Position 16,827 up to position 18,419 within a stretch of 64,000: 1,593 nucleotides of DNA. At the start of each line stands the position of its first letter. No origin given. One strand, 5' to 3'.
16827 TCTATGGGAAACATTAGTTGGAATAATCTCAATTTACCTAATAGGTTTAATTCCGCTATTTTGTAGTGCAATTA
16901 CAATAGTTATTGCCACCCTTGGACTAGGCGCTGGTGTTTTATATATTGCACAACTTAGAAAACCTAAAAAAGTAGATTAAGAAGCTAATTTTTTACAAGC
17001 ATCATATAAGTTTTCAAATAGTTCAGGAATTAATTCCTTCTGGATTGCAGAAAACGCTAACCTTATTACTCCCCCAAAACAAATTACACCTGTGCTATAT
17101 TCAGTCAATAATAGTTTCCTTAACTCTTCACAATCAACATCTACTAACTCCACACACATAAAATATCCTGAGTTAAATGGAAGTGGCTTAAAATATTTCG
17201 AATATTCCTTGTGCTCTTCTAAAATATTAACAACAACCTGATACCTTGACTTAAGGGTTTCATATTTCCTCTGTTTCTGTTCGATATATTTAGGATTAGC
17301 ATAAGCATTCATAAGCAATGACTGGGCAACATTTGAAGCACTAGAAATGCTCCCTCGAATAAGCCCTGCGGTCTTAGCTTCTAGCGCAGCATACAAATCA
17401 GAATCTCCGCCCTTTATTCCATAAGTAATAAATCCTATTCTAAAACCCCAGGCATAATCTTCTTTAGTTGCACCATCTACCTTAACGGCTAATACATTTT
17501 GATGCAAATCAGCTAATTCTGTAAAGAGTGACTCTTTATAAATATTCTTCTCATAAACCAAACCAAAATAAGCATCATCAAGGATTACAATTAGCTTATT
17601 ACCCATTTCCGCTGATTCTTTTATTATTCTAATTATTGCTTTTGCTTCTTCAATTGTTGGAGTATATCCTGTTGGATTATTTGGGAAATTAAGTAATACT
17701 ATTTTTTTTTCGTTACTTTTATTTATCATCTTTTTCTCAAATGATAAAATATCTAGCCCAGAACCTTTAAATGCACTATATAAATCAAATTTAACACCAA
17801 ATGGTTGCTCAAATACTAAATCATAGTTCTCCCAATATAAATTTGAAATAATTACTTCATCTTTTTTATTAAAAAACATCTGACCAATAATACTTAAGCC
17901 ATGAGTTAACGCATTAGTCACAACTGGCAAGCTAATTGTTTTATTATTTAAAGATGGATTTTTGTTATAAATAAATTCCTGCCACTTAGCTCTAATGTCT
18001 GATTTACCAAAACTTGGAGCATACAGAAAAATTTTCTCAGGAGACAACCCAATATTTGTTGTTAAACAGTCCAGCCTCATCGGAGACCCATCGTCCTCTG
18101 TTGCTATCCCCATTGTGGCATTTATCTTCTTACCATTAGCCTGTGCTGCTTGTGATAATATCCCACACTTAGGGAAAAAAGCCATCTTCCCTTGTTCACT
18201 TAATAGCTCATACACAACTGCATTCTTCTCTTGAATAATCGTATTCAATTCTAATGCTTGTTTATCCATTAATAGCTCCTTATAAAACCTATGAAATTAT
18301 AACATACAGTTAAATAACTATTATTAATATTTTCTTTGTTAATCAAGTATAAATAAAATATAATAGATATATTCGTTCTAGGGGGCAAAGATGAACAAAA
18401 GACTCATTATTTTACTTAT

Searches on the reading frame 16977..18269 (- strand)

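Call 10: search_protein_families(library=pfam, proteins=[window:16977-18269:-], max_evalue=0.00001)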
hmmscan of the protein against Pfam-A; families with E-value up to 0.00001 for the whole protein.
window:16977-18269:- (430 aa): 1 family
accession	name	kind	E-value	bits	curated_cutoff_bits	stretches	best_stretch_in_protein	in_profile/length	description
PF00155.27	Aminotran_1_2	-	6e-27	95.2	19.7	1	76-419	31-359/361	Aminotransferase class I and II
